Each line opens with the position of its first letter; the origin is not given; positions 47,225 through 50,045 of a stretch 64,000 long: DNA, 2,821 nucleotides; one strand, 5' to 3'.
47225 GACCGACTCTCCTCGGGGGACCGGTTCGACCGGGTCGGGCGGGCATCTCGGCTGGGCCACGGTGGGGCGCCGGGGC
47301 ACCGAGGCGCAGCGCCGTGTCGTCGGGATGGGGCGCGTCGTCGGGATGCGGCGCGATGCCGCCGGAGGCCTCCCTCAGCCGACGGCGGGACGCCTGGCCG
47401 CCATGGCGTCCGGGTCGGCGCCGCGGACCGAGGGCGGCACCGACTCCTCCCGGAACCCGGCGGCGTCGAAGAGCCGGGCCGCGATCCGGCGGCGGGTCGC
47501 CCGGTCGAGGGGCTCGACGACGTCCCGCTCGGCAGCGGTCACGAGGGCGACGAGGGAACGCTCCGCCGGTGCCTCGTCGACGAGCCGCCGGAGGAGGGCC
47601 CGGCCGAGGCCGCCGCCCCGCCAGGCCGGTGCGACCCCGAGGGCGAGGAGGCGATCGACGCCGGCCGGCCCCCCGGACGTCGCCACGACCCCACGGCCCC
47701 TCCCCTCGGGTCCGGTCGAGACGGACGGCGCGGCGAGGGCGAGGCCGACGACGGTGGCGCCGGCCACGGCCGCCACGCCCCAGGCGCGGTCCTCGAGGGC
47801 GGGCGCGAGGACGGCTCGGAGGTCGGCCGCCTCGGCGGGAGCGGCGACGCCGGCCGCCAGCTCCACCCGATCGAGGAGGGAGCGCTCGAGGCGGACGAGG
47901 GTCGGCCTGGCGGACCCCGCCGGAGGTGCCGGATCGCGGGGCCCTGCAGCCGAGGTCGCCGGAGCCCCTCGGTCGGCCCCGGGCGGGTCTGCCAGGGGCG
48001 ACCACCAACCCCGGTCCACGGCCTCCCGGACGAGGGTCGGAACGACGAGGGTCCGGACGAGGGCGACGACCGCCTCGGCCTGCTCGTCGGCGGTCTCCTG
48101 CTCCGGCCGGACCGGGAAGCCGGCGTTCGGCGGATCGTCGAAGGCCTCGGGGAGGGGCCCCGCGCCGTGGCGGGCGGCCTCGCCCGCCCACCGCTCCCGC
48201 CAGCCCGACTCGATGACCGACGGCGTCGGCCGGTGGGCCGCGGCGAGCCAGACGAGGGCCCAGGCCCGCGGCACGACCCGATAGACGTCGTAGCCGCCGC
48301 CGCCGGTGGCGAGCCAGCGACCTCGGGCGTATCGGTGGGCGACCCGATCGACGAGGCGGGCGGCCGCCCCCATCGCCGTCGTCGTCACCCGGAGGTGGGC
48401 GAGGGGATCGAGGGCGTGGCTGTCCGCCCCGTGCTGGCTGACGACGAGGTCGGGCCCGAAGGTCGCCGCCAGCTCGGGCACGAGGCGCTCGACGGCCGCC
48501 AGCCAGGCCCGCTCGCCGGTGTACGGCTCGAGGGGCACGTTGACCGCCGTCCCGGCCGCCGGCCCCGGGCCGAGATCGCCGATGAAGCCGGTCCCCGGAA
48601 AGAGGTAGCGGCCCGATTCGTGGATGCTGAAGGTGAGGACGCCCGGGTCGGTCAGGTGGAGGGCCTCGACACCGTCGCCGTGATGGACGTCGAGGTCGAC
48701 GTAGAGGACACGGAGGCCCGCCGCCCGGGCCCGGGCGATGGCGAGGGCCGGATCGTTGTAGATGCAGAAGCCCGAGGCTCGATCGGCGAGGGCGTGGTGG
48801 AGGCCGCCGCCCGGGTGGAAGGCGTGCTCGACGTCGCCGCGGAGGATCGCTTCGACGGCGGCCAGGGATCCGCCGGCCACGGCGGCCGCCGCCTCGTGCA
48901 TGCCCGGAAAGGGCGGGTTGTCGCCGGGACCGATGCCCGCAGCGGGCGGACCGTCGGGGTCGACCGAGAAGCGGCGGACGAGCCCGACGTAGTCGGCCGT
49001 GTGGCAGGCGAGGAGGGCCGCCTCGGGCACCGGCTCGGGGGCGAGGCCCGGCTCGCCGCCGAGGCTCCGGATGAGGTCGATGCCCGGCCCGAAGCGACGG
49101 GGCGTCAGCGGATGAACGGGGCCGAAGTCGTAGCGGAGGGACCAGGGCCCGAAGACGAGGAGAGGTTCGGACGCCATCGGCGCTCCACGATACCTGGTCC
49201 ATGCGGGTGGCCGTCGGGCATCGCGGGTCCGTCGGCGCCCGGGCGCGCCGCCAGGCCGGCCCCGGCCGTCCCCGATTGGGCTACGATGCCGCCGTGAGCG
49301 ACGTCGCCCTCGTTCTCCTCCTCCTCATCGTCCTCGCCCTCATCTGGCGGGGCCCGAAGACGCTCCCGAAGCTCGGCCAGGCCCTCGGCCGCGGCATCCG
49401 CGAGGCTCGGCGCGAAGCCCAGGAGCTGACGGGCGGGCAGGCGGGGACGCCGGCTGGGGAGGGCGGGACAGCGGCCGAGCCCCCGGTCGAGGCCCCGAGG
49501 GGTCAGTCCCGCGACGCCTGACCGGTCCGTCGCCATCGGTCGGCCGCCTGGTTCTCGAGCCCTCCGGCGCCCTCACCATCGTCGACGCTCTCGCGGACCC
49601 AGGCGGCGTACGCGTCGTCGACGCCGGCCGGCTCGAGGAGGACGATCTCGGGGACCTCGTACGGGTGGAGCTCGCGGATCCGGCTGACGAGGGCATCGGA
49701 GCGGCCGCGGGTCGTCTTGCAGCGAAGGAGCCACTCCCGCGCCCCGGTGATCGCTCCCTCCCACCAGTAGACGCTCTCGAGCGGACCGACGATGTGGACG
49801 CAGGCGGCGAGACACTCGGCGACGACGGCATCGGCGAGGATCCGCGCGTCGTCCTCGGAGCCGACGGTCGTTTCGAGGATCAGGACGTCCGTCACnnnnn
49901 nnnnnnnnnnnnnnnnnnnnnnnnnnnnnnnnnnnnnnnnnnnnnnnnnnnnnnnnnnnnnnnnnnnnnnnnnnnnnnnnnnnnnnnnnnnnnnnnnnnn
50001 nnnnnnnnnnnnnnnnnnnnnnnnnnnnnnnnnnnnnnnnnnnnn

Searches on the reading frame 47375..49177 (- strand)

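Call 69: search_protein_families(library=pfam, proteins=[window:47375-49177:-], max_evalue=0.00001)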
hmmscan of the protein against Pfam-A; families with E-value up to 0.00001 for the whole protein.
window:47375-49177:- (600 aa): 1 family
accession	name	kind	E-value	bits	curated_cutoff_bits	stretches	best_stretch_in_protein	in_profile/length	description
PF00850.24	Hist_deacetyl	-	2.1e-74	251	27.9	1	45-311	27-296/298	Histone deacetylase domain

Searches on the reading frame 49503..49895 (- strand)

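Call 69: search_protein_families(library=pfam, proteins=[window:49503-49895:-], max_evalue=0.00001)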
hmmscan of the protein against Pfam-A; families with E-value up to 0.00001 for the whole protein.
window:49503-49895:- (130 aa): 1 family
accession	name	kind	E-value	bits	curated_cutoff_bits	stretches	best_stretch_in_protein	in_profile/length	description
PF03091.20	CutA1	-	9.9e-31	105.9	22.4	1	7-102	3-98/99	CutA1 divalent ion tolerance protein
